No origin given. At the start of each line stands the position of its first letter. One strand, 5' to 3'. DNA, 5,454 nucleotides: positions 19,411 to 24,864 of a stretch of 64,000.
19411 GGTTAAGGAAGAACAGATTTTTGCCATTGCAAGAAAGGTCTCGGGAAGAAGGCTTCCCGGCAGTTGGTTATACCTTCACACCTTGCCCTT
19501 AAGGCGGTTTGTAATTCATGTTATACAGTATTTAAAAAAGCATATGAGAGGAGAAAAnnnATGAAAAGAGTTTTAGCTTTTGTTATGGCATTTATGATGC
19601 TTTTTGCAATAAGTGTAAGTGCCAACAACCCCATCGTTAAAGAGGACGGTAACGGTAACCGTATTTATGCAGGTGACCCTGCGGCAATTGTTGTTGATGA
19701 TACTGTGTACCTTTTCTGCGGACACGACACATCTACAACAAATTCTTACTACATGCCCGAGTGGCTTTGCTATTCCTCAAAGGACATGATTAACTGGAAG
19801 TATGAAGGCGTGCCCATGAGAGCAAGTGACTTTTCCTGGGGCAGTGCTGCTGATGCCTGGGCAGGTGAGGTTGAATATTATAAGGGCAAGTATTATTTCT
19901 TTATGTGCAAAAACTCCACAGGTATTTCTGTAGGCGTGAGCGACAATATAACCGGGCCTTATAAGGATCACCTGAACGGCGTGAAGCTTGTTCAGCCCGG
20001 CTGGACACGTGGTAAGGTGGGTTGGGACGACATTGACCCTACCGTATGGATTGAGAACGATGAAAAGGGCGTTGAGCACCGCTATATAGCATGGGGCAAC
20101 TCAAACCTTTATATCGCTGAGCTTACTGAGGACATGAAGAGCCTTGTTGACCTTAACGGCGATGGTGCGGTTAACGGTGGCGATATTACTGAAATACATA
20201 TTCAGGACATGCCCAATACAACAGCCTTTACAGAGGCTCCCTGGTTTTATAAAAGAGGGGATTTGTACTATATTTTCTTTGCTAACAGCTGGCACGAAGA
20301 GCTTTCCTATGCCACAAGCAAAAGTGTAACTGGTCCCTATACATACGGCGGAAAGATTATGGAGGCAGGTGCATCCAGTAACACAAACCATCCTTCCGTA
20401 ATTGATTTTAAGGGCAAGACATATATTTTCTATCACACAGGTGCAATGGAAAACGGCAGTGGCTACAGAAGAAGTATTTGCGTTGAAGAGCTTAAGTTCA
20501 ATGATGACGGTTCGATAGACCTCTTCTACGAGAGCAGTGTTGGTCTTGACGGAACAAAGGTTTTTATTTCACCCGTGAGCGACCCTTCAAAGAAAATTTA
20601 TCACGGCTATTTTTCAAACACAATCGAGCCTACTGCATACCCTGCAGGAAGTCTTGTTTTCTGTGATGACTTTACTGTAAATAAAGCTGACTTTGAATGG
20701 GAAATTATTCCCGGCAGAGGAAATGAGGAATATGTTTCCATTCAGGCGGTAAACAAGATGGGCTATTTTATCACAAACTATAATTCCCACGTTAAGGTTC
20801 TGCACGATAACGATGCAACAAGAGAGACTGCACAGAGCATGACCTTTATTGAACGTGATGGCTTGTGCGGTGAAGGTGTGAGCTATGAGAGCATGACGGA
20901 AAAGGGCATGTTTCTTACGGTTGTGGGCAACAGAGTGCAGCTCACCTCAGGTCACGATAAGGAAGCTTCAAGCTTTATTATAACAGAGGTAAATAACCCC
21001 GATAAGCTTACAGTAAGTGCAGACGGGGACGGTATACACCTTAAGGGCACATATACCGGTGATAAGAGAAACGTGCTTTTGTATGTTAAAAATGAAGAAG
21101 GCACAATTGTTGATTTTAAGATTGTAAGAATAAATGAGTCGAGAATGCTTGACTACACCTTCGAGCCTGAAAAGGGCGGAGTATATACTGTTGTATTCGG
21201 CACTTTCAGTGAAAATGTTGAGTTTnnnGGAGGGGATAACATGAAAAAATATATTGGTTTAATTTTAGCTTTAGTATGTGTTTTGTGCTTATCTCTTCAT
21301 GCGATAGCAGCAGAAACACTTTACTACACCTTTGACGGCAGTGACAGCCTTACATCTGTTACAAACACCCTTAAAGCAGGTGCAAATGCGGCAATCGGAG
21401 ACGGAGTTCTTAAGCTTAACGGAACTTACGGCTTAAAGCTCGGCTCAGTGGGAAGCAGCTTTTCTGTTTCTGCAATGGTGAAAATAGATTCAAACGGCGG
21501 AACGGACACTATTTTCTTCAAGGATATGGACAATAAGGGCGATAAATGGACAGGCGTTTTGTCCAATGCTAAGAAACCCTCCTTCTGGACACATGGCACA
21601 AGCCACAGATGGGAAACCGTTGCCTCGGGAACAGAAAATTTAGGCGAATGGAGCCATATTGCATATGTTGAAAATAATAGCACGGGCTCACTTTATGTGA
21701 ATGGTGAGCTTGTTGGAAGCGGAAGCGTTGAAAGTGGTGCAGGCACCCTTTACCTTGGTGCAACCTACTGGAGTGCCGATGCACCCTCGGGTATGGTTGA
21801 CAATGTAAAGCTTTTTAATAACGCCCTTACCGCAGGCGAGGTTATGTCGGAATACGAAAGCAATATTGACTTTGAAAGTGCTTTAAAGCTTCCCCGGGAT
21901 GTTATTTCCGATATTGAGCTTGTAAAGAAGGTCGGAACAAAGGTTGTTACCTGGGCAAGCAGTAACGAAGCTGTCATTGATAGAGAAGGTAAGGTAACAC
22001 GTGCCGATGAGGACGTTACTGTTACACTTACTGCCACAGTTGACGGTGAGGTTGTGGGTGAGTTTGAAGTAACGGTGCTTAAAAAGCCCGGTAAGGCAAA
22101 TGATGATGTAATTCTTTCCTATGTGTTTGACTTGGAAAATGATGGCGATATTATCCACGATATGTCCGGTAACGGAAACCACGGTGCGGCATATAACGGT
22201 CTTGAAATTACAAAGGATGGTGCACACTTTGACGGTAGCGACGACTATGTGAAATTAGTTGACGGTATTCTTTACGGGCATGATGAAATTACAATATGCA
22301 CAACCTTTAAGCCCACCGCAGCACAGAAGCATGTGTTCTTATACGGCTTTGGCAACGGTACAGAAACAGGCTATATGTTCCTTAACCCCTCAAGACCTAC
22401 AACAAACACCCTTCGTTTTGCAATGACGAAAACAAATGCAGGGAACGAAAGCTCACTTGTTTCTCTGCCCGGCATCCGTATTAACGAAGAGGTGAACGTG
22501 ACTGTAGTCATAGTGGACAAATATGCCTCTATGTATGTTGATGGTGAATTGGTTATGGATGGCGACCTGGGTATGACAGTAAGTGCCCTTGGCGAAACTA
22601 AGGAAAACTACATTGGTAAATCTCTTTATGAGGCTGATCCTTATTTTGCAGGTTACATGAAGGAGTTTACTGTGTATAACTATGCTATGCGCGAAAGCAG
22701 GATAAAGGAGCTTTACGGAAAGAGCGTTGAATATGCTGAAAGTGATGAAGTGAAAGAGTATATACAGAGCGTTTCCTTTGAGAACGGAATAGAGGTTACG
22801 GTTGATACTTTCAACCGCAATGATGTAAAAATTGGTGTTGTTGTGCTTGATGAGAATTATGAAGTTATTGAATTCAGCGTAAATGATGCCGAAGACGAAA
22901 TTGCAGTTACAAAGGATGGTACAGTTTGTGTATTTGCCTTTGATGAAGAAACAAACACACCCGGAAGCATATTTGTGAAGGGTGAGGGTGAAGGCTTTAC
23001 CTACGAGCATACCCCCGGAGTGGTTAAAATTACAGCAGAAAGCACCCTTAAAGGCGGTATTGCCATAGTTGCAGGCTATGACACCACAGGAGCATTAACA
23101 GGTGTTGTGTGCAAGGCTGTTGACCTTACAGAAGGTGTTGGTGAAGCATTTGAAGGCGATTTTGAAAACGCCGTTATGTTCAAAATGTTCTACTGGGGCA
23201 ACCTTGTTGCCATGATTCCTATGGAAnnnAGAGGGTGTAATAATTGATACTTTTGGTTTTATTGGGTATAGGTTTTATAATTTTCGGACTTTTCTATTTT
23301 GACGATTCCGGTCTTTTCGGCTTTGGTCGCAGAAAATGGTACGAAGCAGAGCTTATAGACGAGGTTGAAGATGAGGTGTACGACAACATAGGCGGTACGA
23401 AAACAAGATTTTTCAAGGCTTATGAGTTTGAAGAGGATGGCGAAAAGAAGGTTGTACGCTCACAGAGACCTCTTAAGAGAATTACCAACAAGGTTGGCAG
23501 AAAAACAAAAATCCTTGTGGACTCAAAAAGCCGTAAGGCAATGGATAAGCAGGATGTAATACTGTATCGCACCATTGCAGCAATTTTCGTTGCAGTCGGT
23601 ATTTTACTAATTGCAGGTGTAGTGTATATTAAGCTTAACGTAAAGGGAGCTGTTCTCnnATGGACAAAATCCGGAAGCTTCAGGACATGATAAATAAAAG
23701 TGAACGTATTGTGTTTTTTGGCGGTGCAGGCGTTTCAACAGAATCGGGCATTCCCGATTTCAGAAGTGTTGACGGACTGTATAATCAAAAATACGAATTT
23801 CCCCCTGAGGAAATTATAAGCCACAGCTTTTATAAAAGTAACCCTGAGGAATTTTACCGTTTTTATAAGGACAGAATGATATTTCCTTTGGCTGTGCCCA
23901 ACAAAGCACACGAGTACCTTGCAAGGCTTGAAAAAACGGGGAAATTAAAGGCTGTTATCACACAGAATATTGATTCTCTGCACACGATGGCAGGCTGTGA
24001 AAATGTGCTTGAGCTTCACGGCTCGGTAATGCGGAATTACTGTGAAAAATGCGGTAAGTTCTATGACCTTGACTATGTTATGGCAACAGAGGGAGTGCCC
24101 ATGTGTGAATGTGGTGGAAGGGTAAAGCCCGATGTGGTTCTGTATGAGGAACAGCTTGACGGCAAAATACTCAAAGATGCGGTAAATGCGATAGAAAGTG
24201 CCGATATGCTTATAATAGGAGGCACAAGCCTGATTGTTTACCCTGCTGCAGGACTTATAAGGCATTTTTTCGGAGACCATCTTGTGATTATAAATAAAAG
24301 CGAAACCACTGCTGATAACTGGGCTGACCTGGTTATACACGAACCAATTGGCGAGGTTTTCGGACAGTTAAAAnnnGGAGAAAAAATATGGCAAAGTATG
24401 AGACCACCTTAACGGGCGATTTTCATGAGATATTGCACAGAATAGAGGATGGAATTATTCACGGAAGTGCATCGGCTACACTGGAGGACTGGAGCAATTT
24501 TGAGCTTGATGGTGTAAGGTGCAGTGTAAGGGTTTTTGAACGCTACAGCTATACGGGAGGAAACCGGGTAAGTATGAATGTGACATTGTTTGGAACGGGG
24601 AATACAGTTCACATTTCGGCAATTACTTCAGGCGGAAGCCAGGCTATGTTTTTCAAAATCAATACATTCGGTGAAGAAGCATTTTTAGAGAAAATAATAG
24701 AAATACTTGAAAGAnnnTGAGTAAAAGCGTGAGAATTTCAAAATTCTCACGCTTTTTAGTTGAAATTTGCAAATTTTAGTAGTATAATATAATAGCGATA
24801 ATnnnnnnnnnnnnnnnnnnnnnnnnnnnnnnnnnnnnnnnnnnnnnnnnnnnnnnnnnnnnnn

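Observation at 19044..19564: Standalone S24-type peptidase gene wedged between araC and GH43, with its Shine-Dalgarno inside the araC terminator hairpin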

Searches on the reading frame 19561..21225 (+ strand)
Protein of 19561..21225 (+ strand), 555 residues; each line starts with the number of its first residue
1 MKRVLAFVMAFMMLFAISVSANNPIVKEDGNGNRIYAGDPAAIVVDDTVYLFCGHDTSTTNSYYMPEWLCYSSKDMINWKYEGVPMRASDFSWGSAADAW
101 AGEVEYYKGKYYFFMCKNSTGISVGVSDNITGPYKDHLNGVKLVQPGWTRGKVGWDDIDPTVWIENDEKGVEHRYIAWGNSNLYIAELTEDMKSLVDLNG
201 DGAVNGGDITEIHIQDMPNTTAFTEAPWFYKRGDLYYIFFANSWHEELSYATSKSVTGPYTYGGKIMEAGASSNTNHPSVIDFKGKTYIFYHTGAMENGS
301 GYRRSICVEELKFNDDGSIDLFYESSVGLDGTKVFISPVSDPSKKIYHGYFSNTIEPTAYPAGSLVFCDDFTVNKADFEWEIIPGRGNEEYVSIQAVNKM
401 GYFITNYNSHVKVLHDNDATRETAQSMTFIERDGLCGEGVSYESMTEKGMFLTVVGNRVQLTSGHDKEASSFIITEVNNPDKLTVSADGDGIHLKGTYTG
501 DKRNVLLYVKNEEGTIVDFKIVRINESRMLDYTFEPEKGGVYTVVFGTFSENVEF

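Call 3: search_protein_families(library=pfam, proteins=[window:19561-21225:+], max_evalue=1)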
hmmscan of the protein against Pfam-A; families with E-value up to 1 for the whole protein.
window:19561-21225:+ (555 aa): 7 families
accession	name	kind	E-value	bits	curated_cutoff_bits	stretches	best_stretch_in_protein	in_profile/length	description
PF04616.20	Glyco_hydro_43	-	1.4e-39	136.6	32.2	1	38-318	11-287/288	Glycosyl hydrolases family 43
PF05270.19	AbfB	-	3.2e-10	40.7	22.8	1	373-465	32-124/137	Alpha-L-arabinofuranosidase B (ABFB) domain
PF15095.12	IL33_bt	-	0.0074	16.7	27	0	438-470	115-147/158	Interleukin 33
PF00251.26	Glyco_hydro_32N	-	0.018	15.1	22.1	1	39-119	11-89/307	Glycosyl hydrolases family 32 N-terminal domain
PF13964.12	Kelch_6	-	0.019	15.4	25.3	1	41-75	6-37/50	Kelch motif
PF00404.24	Dockerin_1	-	0.11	13.1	22.9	1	191-211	31-51/57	Dockerin type I domain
PF20622.4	Big_15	-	0.13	12.6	27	0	493-518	15-40/82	Bacterial Ig domain (Big_16)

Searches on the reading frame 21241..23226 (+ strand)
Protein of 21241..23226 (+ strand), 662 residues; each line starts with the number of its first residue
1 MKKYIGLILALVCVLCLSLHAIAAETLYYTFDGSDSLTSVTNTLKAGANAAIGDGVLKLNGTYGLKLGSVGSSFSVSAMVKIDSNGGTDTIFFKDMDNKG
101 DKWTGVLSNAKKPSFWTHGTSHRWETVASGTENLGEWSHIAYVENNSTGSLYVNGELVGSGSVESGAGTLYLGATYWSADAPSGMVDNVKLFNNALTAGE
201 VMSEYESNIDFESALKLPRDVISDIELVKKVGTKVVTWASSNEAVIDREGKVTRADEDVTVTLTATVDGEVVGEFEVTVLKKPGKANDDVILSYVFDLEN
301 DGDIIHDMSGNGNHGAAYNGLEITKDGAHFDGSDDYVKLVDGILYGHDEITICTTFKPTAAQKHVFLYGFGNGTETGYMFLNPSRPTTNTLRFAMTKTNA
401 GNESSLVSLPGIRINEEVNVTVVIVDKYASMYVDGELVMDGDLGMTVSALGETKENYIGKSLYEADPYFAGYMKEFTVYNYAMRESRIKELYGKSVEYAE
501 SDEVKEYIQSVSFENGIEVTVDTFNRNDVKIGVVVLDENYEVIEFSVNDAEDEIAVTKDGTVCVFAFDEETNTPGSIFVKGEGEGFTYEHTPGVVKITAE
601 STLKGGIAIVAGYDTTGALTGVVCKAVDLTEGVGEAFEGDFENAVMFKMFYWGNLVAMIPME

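Call 3: search_protein_families(library=pfam, proteins=[window:21241-23226:+], max_evalue=1)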
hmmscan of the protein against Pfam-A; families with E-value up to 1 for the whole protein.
window:21241-23226:+ (662 aa): 7 families
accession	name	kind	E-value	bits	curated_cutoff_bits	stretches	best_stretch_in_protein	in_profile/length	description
PF13385.13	Laminin_G_3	-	3.4e-42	144.6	27.6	2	71-201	16-150/151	Concanavalin A-like lectin/glucanases superfamily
PF20578.4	aBig_2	-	1e-10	41.7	27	1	221-281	21-88/89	Atrophied bacterial Ig domain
PF22925.3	TS_C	-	5.2e-06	26.7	27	2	72-197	67-200/202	Trans-sialidase, C-terminal domain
PF00054.30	Laminin_G_1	-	0.007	17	24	1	115-172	33-91/131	Laminin G domain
PF02210.31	Laminin_G_2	-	0.036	15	22.9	0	126-175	43-99/126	Laminin G domain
PF12744.13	ATG19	-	0.11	12.2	25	1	492-555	42-104/246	Autophagy protein Atg19, Atg8-binding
PF01731.26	Arylesterase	-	0.15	12.7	21.3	1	468-522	11-64/86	Arylesterase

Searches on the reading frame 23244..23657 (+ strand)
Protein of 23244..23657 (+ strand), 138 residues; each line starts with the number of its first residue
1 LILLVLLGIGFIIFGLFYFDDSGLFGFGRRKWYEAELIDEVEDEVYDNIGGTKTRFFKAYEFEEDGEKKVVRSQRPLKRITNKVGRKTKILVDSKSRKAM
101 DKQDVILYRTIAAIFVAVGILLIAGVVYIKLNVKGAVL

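Call 46: search_protein_families(library=pfam, proteins=[window:23244-23657:+], max_evalue=0.1)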
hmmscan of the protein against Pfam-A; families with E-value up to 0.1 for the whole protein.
window:23244-23657:+ (138 aa): 1 family
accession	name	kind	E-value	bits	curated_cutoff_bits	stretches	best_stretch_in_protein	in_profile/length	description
PF22907.2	Ams1-like_1st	-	0.031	14.5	27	1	60-113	64-115/145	Alpha-mannosidase, jelly roll domain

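Call 60: find_homologous_proteins(query=window:23244-23657:+, max_evalue=0.001)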
Query window:23244-23657:+ (138 aa): 36 proteins with E <= 0.001 among 90 candidates.
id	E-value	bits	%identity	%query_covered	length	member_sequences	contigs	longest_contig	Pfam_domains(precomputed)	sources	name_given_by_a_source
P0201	2.4e-81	288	100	100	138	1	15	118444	-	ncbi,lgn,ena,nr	ncbi:MAG: hypothetical protein IJO83_01935 [Clostridia bacterium]|nr:hypothetical protein [Clostridi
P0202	6.5e-81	287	99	100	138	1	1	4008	-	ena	-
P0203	9.0e-81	286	99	100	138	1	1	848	-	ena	-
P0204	3.4e-77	275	95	100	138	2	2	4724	-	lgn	-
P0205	3.2e-72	259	86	100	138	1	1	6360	-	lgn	-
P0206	4.9e-72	258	88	88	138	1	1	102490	-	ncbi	-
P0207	1.0e-71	257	88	100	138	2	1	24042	-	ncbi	-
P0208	1.8e-69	250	85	100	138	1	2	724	-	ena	-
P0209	1.9e-69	250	86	100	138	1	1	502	-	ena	-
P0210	8.4e-69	248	84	100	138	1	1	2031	-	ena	-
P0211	3.9e-68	246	83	100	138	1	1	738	-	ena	-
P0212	2.8e-65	236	79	100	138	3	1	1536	-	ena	-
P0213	1.2e-64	234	79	100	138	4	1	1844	-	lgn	-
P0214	2.7e-64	233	80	100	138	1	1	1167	-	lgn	-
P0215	6.1e-64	232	80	100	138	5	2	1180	-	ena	-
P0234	1.9e-39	153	53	99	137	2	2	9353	-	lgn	-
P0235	9.1e-37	144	54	94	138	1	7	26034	-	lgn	-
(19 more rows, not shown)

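Call 61: find_encoding_contigs(protein=P0235, flank=7000, max_places=2)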
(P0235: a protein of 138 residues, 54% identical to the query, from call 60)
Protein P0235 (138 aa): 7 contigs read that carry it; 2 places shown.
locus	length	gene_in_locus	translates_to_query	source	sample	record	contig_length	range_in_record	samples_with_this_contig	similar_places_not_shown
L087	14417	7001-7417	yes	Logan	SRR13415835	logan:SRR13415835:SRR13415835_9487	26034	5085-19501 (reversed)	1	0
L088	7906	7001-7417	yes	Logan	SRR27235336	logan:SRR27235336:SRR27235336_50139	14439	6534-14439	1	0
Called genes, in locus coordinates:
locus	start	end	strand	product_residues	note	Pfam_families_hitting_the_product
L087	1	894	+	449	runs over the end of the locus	PF02878:PGM_PMM_I, PF02879:PGM_PMM_II, PF02880:PGM_PMM_III, PF00408:PGM_PMM_IV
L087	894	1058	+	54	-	-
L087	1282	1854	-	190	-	PF14278:TetR_C_8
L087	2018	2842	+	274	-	PF02645:DegV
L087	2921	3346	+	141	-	-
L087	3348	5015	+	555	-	PF04616:Glyco_hydro_43, PF05270:AbfB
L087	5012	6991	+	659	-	PF13385:Laminin_G_3, PF20578:aBig_2, PF13385:Laminin_G_3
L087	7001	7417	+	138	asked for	-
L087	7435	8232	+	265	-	PF13308:YARHG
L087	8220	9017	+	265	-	PF01520:Amidase_3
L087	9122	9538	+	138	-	PF02082:Rrf2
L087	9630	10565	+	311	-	PF00291:PALP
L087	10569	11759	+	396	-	PF00266:Aminotran_5, PF01212:Beta_elim_lyase, PF01041:DegT_DnrJ_EryC1 (weak)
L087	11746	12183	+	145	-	PF01592:NifU_N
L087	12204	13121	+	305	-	PF02445:NadA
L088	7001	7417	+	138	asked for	-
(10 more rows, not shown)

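Call 62: find_encoding_contigs(protein=P0234, flank=7000, max_places=2)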
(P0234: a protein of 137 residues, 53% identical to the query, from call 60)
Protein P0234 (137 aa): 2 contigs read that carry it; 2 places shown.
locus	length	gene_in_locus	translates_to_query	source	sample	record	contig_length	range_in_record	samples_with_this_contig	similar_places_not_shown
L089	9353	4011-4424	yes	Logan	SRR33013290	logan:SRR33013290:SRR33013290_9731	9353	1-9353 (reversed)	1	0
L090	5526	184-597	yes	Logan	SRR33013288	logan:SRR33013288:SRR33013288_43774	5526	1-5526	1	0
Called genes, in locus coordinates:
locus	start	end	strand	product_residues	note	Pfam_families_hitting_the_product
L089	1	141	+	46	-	?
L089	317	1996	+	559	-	PF04616:Glyco_hydro_43, PF05270:AbfB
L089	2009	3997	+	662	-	PF13385:Laminin_G_3, PF22925:TS_C (faint), PF20578:aBig_2, PF13385:Laminin_G_3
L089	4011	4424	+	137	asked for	-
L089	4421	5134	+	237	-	PF02146:SIR2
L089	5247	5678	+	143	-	PF02082:Rrf2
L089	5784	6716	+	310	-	PF00291:PALP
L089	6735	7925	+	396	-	PF00266:Aminotran_5, PF01212:Beta_elim_lyase, PF00155:Aminotran_1_2, PF01041:DegT_DnrJ_EryC1 (weak)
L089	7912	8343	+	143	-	PF01592:NifU_N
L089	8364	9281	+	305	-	PF02445:NadA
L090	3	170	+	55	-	?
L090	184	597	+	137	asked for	-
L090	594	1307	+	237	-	PF02146:SIR2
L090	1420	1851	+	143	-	PF02082:Rrf2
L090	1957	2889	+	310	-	PF00291:PALP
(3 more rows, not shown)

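Call 70: search_protein_families(library=padloc, proteins=[window:23244-23657:+], max_evalue=0.01)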
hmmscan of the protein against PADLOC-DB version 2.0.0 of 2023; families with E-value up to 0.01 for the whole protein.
window:23244-23657:+ (138 aa): 0 families

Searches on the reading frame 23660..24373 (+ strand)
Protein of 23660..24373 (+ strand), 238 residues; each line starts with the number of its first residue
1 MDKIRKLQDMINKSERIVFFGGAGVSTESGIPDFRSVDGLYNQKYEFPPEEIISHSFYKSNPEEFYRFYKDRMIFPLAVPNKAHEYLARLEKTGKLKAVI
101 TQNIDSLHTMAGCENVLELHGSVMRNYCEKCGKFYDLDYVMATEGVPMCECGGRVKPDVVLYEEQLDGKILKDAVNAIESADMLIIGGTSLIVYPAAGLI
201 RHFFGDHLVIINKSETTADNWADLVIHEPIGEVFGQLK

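Call 46: search_protein_families(library=pfam, proteins=[window:23660-24373:+], max_evalue=0.1)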
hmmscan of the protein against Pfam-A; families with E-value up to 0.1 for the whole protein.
window:23660-24373:+ (238 aa): 3 families
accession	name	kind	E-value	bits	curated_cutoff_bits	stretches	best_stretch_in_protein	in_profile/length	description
PF02146.23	SIR2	-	2e-48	165.2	24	1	22-195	1-180/180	Sir2 family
PF00205.28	TPP_enzyme_M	-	0.016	15.4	30.4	0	4-28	1-25/137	Thiamine pyrophosphate enzyme, central domain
PF01933.23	CofD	-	0.039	13.6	30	1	161-193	156-188/290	2-phospho-L-lactate transferase CofD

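Call 70: search_protein_families(library=padloc, proteins=[window:23660-24373:+], max_evalue=0.01)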
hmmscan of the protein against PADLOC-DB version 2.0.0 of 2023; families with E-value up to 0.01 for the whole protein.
window:23660-24373:+ (238 aa): 2 families
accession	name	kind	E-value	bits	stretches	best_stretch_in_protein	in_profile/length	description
PDLC05061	PDC-S65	-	0.0012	16.3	1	79-108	122-151/592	-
PDLC05060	PDC-S65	-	0.0084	13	0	78-108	29-59/503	-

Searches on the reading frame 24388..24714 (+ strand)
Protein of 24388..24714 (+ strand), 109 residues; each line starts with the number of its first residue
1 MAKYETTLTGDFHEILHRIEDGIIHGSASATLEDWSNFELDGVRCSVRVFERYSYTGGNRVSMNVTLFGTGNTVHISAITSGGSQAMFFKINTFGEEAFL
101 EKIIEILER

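Call 46: search_protein_families(library=pfam, proteins=[window:24388-24714:+], max_evalue=0.1)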
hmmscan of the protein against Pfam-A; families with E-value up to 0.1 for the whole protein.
window:24388-24714:+ (109 aa): 1 family
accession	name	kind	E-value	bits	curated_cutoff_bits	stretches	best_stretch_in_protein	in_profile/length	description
PF19524.4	DUF6054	-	3.2e-44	149.7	27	1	1-108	1-108/111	Family of unknown function (DUF6054)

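Call 70: search_protein_families(library=padloc, proteins=[window:24388-24714:+], max_evalue=0.01)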
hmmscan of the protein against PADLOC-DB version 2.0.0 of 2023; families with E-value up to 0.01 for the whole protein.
window:24388-24714:+ (109 aa): 0 families
